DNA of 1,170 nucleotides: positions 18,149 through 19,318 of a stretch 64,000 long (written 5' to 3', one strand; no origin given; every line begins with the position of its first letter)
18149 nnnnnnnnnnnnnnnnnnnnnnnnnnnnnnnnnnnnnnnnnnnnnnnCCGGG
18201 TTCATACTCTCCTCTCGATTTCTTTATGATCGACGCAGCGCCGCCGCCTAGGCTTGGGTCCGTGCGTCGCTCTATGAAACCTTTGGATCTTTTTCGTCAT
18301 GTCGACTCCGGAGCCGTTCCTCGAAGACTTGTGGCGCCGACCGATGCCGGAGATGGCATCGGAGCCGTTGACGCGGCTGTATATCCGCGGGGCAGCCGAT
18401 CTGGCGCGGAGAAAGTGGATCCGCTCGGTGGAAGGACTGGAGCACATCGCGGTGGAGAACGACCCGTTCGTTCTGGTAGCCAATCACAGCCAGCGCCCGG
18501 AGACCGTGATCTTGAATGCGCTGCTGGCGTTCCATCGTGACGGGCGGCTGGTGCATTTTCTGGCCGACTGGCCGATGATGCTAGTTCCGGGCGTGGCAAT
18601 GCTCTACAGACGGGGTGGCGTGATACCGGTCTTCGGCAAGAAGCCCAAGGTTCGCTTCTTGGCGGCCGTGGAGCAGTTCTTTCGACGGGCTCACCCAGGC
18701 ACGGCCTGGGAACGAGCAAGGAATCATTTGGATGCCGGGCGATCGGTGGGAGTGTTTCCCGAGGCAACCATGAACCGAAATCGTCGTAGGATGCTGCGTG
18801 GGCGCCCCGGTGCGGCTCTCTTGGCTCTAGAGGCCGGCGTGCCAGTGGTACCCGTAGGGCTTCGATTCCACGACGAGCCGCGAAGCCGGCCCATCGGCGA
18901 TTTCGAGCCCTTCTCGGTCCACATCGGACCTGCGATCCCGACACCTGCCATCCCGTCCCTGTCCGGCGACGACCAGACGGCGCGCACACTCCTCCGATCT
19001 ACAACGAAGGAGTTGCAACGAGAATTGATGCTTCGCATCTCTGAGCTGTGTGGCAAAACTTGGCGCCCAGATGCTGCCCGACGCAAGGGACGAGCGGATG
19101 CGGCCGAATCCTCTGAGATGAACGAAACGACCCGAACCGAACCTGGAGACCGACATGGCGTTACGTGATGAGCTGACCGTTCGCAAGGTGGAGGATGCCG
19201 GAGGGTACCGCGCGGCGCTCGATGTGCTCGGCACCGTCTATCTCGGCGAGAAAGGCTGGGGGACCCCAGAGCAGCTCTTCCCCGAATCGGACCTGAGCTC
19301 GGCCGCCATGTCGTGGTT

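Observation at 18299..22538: PlsC-like O-acyltransferase + OlsB/FeeM-like N-acyltransferase + MMPL exporter: candidate amino-lipid synthesis and export module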

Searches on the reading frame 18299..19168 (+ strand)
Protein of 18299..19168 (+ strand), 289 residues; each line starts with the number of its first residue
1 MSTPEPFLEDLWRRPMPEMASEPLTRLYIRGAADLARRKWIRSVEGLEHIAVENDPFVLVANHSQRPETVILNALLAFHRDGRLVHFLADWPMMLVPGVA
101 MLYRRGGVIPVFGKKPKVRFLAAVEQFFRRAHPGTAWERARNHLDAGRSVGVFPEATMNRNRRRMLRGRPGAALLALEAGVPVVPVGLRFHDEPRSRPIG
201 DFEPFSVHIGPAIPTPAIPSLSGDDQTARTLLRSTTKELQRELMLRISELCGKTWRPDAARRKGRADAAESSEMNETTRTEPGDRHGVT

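Call 3: search_protein_families(library=pfam, proteins=[window:18299-19168:+], max_evalue=0.01)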
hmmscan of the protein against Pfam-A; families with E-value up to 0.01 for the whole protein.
window:18299-19168:+ (289 aa): 1 family
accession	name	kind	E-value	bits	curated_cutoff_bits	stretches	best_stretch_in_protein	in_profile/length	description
PF01553.26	Acyltransferase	-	1.1e-16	61.3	23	1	44-188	4-131/132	Acyltransferase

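Call 4: search_protein_families(library=ncbifam, proteins=[window:18299-19168:+], max_evalue=0.01)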
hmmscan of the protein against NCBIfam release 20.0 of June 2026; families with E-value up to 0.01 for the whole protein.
window:18299-19168:+ (289 aa): 2 families
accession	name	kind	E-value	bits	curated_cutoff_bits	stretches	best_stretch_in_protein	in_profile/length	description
TIGR00530.1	AGP_acyltrn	subfamily_domain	3.4e-11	43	102.95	1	54-188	15-129/130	1-acylglycerol-3-phosphate O-acyltransferase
NF006386.0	PRK08633.1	equivalog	1.7e-05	22.8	1221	1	43-189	430-552/1147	acyl-[ACP]--phospholipid O-acyltransferase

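Call 33: search_solved_structures(query=window:18299-19165:+, max_evalue=1, show_alignments=2)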
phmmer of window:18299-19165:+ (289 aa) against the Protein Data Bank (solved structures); distinct sequences matched with E-value up to 1: 1.
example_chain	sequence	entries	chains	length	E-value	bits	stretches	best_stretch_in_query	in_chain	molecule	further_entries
5kym_A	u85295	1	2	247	0.0016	20.8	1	44-238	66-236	1-acyl-sn-glycerol-3-phosphate acyltransferase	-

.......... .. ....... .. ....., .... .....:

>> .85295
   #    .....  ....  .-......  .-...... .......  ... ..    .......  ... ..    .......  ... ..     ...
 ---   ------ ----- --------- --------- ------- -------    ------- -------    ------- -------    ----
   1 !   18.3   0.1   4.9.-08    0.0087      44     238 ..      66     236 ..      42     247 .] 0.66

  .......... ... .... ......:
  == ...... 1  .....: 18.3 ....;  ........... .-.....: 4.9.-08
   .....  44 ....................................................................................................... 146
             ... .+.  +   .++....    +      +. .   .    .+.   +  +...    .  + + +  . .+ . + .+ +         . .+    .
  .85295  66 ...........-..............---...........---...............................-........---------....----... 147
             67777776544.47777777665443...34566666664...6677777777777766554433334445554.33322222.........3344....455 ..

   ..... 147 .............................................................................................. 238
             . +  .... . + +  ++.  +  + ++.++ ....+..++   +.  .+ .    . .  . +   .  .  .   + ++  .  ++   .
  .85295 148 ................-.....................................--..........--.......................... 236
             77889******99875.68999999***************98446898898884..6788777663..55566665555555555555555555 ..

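Call 63: find_homologous_proteins(query=window:18299-19165:+)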
Query window:18299-19165:+ (289 aa): 297 proteins with E <= 0.001 among 8000 candidates; the best 120 are listed.
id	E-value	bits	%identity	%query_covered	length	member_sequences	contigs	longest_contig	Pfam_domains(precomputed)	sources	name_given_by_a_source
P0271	4.3e-191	651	100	100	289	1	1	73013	PF01553.27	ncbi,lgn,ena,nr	ncbi:MAG: 1-acyl-sn-glycerol-3-phosphate acyltransferase [Thermoanaerobaculia bacterium]|nr:1-acyl-s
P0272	2.6e-122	425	74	91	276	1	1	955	PF01553.27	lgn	-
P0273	2.2e-117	409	70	92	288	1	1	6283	PF01553.27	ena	-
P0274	9.5e-106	371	70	84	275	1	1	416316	PF01553.27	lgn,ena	-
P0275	1.4e-105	370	66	89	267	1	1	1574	PF01553.27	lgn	-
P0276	8.7e-99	348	68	82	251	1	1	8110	PF01553.27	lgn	-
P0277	8.7e-83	296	56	87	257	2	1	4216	PF01553.27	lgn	-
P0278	9.4e-79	282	57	87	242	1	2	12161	PF01553.27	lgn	-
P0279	2.0e-67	245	50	86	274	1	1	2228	PF01553.27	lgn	-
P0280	2.3e-64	235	48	89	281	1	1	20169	PF01553.27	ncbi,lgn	ncbi:MAG: lysophospholipid acyltransferase family protein [Acidobacteriota bacterium]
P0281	8.3e-64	233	47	89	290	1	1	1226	PF01553.27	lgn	-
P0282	2.4e-63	232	46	88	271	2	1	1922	PF01553.27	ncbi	ncbi:MAG: lysophospholipid acyltransferase family protein [Acidobacteriota bacterium]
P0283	6.4e-63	231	47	86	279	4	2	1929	PF01553.27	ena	-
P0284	3.2e-62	228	46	89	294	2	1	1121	PF01553.27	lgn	-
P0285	6.2e-60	221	48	89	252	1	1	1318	PF01553.27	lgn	-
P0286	6.4e-60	221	44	87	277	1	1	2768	PF01553.27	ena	-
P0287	9.3e-60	220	48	89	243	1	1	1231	PF01553.27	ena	-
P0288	1.2e-59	220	46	91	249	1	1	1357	PF01553.27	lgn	-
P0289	6.1e-59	217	47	86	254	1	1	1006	PF01553.27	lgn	-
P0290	1.3e-58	216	47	88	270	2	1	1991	PF01553.27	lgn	-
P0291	1.8e-58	216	50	78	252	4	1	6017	PF01553.27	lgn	-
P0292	2.9e-58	215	45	89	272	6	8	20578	PF01553.27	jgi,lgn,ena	jgi:1-acyl-sn-glycerol-3-phosphate acyltransferase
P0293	4.0e-58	215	46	88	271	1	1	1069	PF01553.27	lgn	-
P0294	3.1e-57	212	46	89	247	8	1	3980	PF01553.27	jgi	jgi:1-acyl-sn-glycerol-3-phosphate acyltransferase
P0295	5.7e-57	211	57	60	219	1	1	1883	PF01553.27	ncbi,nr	ncbi:MAG: 1-acyl-sn-glycerol-3-phosphate acyltransferase, partial [Holophagales bacterium]|nr:1-acyl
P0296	6.3e-57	211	47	89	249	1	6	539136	PF01553.27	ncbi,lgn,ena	ncbi:MAG: lysophospholipid acyltransferase family protein [Verrucomicrobiota bacterium]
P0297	7.4e-57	211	49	87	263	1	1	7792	PF01553.27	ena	-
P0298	7.7e-57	211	45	90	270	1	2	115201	PF01553.27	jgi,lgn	-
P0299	8.4e-57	210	44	93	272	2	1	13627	PF01553.27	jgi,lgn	jgi:1-acyl-sn-glycerol-3-phosphate acyltransferase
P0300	1.4e-56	210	49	89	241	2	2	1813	PF01553.27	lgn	-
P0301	2.5e-56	209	45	91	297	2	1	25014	PF01553.27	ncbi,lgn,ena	-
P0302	4.1e-56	208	46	89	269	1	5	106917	PF01553.27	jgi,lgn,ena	-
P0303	6.6e-56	207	47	89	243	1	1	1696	PF01553.27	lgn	-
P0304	9.4e-56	207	45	89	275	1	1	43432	PF01553.27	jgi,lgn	-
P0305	3.2e-55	205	44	93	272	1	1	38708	PF01553.27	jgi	jgi:1-acyl-sn-glycerol-3-phosphate acyltransferase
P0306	3.6e-55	205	44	86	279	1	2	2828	PF01553.27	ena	-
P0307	5.4e-55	204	48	77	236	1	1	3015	PF01553.27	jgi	jgi:1-acyl-sn-glycerol-3-phosphate acyltransferase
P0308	5.6e-55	204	50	89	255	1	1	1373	PF01553.27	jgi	-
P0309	6.4e-55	204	45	90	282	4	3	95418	PF01553.27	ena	-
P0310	1.6e-54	203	45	90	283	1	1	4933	PF01553.27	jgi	-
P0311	1.7e-54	203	44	93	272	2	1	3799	PF01553.27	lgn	-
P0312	2.2e-54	202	50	78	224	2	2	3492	PF01553.27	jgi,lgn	jgi:1-acyl-sn-glycerol-3-phosphate acyltransferase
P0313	7.0e-54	201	46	78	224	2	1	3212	PF01553.27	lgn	-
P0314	2.0e-53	199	49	87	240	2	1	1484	PF01553.27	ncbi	-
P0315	2.1e-53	199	45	89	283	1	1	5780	PF01553.27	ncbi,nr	ncbi:MAG: 1-acyl-sn-glycerol-3-phosphate acyltransferase [Verrucomicrobiae bacterium]|nr:1-acyl-sn-g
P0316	4.2e-53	198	44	89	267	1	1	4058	PF01553.27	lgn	-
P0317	4.6e-53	198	45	89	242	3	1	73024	PF01553.27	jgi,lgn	-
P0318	3.0e-52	195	43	88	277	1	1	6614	PF01553.27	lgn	-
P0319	3.8e-52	195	47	88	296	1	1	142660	PF01553.27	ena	-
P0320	6.3e-52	194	44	90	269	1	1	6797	PF01553.27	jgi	jgi:1-acyl-sn-glycerol-3-phosphate acyltransferase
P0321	6.6e-52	194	46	89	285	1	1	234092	PF01553.27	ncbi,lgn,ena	-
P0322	1.2e-51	194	49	83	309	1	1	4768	PF01553.27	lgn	-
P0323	2.2e-51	193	45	85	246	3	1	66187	PF01553.27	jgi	-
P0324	4.6e-51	192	43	89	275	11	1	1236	PF01553.27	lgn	-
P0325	6.1e-51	191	44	92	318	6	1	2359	PF01553.27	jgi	jgi:1-acyl-sn-glycerol-3-phosphate acyltransferase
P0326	6.7e-51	191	45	85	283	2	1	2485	PF01553.27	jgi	jgi:1-acyl-sn-glycerol-3-phosphate acyltransferase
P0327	7.5e-51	191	42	91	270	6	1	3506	PF01553.27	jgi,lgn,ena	jgi:1-acyl-sn-glycerol-3-phosphate acyltransferase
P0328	1.1e-50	190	44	89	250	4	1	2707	PF01553.27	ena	-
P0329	1.1e-50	190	43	87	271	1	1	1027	PF01553.27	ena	-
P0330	1.1e-50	190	46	84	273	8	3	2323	PF01553.27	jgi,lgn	jgi:1-acyl-sn-glycerol-3-phosphate acyltransferase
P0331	1.3e-50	190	44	89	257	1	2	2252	PF01553.27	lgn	-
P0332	1.3e-50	190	44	90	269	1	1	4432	PF01553.27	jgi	jgi:1-acyl-sn-glycerol-3-phosphate acyltransferase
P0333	1.3e-50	190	46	88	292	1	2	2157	PF01553.27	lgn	-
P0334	1.3e-50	190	43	91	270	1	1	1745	PF01553.27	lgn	-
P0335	1.7e-50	190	43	89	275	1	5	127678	PF01553.27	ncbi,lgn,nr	ncbi:MAG: 1-acyl-sn-glycerol-3-phosphate acyltransferase [Verrucomicrobia bacterium]|nr:1-acyl-sn-gl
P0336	3.1e-50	189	43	89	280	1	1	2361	PF01553.27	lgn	-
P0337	6.1e-50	188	44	76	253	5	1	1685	PF01553.27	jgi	-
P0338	7.1e-50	188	39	94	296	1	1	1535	PF01553.27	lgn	-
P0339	8.9e-50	187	44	83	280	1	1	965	PF01553.27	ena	-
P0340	9.4e-50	187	46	83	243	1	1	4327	PF01553.27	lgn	-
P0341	1.0e-49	187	45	83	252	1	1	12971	PF01553.27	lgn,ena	-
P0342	1.2e-49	187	43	89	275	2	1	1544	PF01553.27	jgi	jgi:1-acyl-sn-glycerol-3-phosphate acyltransferase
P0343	1.4e-49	187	45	88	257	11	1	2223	PF01553.27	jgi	jgi:1-acyl-sn-glycerol-3-phosphate acyltransferase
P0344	1.6e-49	187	44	91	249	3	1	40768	PF01553.27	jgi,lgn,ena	-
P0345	2.7e-49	186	52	68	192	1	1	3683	PF01553.27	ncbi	ncbi:MAG: lysophospholipid acyltransferase family protein, partial [Acidobacteriota bacterium]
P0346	2.8e-49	186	46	83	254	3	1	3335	PF01553.27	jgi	jgi:1-acyl-sn-glycerol-3-phosphate acyltransferase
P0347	3.5e-49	185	42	94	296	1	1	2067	PF01553.27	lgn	-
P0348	4.0e-49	185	44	88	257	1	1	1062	PF01553.27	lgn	-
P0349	4.7e-49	185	46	83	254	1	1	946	PF01553.27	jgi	jgi:1-acyl-sn-glycerol-3-phosphate acyltransferase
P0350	5.4e-49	185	42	94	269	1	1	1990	PF01553.27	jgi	-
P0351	5.9e-49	185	41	88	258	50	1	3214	PF01553.27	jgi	-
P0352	5.9e-49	185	42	85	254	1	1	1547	PF01553.27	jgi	jgi:1-acyl-sn-glycerol-3-phosphate acyltransferase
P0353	1.1e-48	184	43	88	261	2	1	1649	PF01553.27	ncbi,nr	ncbi:MAG: 1-acyl-sn-glycerol-3-phosphate acyltransferase, partial [Blastocatellia bacterium]|nr:1-ac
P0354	1.5e-48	183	45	83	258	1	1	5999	PF01553.27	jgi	jgi:1-acyl-sn-glycerol-3-phosphate acyltransferase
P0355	1.7e-48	183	44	84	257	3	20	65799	PF01553.27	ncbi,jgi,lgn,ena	ncbi:MAG: 1-acyl-sn-glycerol-3-phosphate acyltransferase [Acidobacteriota bacterium]|jgi:1-acyl-sn-g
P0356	1.9e-48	183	45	88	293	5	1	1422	PF01553.27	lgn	-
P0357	2.5e-48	183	40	89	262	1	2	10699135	PF01553.27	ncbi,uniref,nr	ncbi:lysophospholipid acyltransferase family protein [Acanthopleuribacter pedis]|uniref:1-acyl-sn-gl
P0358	2.5e-48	183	45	83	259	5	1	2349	PF01553.27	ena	-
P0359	3.4e-48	182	46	80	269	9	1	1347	PF01553.27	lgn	-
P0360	3.5e-48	182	44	83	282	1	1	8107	PF01553.27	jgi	jgi:1-acyl-sn-glycerol-3-phosphate acyltransferase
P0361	4.0e-48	182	44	83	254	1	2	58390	PF01553.27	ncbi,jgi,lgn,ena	-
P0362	4.1e-48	182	43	87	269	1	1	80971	PF01553.27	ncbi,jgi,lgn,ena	jgi:1-acyl-sn-glycerol-3-phosphate acyltransferase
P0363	4.3e-48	182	45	83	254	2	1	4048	PF01553.27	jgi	jgi:1-acyl-sn-glycerol-3-phosphate acyltransferase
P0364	4.5e-48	182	44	87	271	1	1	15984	PF01553.27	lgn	-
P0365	4.7e-48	182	43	88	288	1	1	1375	PF01553.27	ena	-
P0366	6.4e-48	181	45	87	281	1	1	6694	PF01553.27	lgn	-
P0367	6.5e-48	181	45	87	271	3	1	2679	PF01553.27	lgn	-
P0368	7.3e-48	181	43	88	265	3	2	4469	PF01553.27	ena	-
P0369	1.3e-47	180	42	88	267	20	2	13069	PF01553.27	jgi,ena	-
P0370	1.5e-47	180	41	87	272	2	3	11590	PF01553.27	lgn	-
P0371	1.6e-47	180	43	87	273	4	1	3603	PF01553.27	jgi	jgi:1-acyl-sn-glycerol-3-phosphate acyltransferase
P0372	2.0e-47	180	48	71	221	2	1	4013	PF01553.27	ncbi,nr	ncbi:MAG: 1-acyl-sn-glycerol-3-phosphate acyltransferase, partial [Verrucomicrobia bacterium]|nr:1-a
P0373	2.2e-47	180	42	89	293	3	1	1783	PF01553.27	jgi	-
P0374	2.3e-47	179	43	89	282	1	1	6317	PF01553.27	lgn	-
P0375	3.1e-47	179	41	92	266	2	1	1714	PF01553.27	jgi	jgi:1-acyl-sn-glycerol-3-phosphate acyltransferase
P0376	3.2e-47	179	43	83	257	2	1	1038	PF01553.27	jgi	jgi:1-acyl-sn-glycerol-3-phosphate acyltransferase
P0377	4.3e-47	179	41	89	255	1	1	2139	PF01553.27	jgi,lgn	jgi:1-acyl-sn-glycerol-3-phosphate acyltransferase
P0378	4.8e-47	178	43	89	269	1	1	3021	PF01553.27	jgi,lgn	jgi:1-acyl-sn-glycerol-3-phosphate acyltransferase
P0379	5.2e-47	178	39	97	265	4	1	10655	PF01553.27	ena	-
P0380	5.4e-47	178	43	83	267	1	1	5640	PF01553.27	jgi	jgi:1-acyl-sn-glycerol-3-phosphate acyltransferase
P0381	5.5e-47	178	46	73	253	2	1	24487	PF01553.27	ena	-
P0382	6.3e-47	178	42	88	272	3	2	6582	PF01553.27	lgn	-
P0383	7.0e-47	178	43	84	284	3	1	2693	PF01553.27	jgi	jgi:1-acyl-sn-glycerol-3-phosphate acyltransferase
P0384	9.5e-47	177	44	83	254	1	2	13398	PF01553.27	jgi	jgi:1-acyl-sn-glycerol-3-phosphate acyltransferase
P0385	1.0e-46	177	41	85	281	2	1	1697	PF01553.27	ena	-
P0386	1.0e-46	177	47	75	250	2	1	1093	PF01553.27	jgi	jgi:1-acyl-sn-glycerol-3-phosphate acyltransferase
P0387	1.1e-46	177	44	83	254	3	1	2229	PF01553.27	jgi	jgi:1-acyl-sn-glycerol-3-phosphate acyltransferase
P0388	1.4e-46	177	42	87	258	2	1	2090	PF01553.27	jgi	-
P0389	1.5e-46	177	43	80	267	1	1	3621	PF01553.27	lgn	-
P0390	1.5e-46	177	43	83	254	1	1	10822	PF01553.27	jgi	jgi:1-acyl-sn-glycerol-3-phosphate acyltransferase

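Call 73: predict_structure(alignment_id=A2)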
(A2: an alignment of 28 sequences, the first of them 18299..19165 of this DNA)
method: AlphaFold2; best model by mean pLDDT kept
length: 289 residues; sequences in the alignment: 28
mean_pLDDT: 89.2   pTM: 0.85
mean pLDDT of the five models: 89.2, 88.0, 87.8, 87.4, 87.0
residues with pLDDT >= 90: 213; 70-90: 41; 50-70: 32; < 50: 3
segments of 3 or more residues with pLDDT < 50: 1-3
pLDDT, mean of each block of 10 residues (from residue 1): 56 93 94 93 96 98 93 94 96 88 92 90 92 96 98 94 95 97 98 88 96 93 87 97 98 94 63 59 60
secondary structure, 60 per line:
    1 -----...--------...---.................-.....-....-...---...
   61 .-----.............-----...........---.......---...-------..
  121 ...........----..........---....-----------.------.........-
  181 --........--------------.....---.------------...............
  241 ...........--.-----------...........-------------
elements in order: H23-39 E41-45 H47-50 E58-61 H67-79 E85-90 H91-95 H99-105 E109-111 H119-131 H136-145 E149-152 H171-179 E183-190 E205-209 H226-251 H266-276

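Call 76: fold_search(model_id=the predicted structure, library=pdb)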
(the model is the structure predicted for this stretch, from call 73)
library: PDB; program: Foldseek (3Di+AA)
matches with E <= 10: 654; with E <= 0.001: 19
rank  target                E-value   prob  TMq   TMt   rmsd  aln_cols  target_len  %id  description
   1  5kym_A                1.8e-08  1.00  0.45  0.53   6.5       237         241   20  Crystal Structure of the 1-acyl-sn-glycerophosphate (LPA) acyltransferase, PlsC, from Thermotoga maritima (released 2017-07-26)
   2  5kym_B                1.8e-07  1.00  0.44  0.53   6.5       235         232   20  Crystal Structure of the 1-acyl-sn-glycerophosphate (LPA) acyltransferase, PlsC, from Thermotoga maritima (released 2017-07-26)
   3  5f2z_B                7.7e-07  1.00  0.35  0.40  15.6       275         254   15  Crystal structure of membrane associated PatA from Mycobacterium smegmatis in complex with palmitate - P21 space group (released 2016-03-09)
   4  5f2z_A                9.7e-07  1.00  0.37  0.42   8.7       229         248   16  Crystal structure of membrane associated PatA from Mycobacterium smegmatis in complex with palmitate - P21 space group (released 2016-03-09)
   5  8ia1_A                1.0e-06  1.00  0.50  0.42   5.9       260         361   16  plastidial glycerol-3-phosphate acyltransferases (GPAT) from the green alga Myrmecia incisa (released 2024-02-07)
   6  5f2z_C                1.1e-06  1.00  0.39  0.44   8.1       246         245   15  Crystal structure of membrane associated PatA from Mycobacterium smegmatis in complex with palmitate - P21 space group (released 2016-03-09)
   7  1iuq                  1.3e-06  1.00  0.49  0.41   6.3       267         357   16  The 1.55 A Crystal Structure of Glycerol-3-Phosphate Acyltransferase (released 2003-10-07)
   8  5f2t_A                1.6e-06  1.00  0.36  0.42  14.9       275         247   16  Crystal structure of membrane associated PatA from Mycobacterium smegmatis in complex with palmitate - C 2 space group (released 2016-03-09)
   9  5oce_B                2.1e-06  1.00  0.38  0.43  14.1       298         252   15  THE MOLECULAR MECHANISM OF SUBSTRATE RECOGNITION AND CATALYSIS OF THE MEMBRANE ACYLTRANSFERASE PatA -- Complex of PatA (released 2017-12-27)
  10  5f2t_B                2.5e-06  1.00  0.39  0.42   8.5       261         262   15  Crystal structure of membrane associated PatA from Mycobacterium smegmatis in complex with palmitate - C 2 space group (released 2016-03-09)
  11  1k30                  2.6e-06  1.00  0.45  0.37   6.0       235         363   14  Crystal Structure Analysis of Squash (Cucurbita moschata) glycerol-3-phosphate (1)-acyltransferase (released 2001-10-31)
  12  5f31                  3.0e-06  1.00  0.38  0.42   7.9       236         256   15  Crystal structure of membrane associated PatA from Mycobacterium smegmatis in complex with palmitate - P 42 21 2 space g (released 2016-03-09)
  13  5f2z_D                3.1e-06  1.00  0.35  0.39  14.9       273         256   16  Crystal structure of membrane associated PatA from Mycobacterium smegmatis in complex with palmitate - P21 space group (released 2016-03-09)
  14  8e4y                  3.8e-06  1.00  0.47  0.22  13.6       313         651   12  Cryo-EM structure of human glycerol-3-phosphate acyltransferase 1 (GPAT1) in complex with 2-oxohexadecyl-CoA (released 2022-12-21)
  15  5oce_A                5.0e-06  1.00  0.37  0.42  13.5       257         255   15  THE MOLECULAR MECHANISM OF SUBSTRATE RECOGNITION AND CATALYSIS OF THE MEMBRANE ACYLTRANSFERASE PatA -- Complex of PatA (released 2017-12-27)
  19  5knk                  9.0e-05  1.00  0.36  0.33  15.4       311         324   13  Lipid A secondary acyltransferase LpxM from Acinetobacter baumannii with catalytic residue substitution (E127A) (released 2016-09-28)
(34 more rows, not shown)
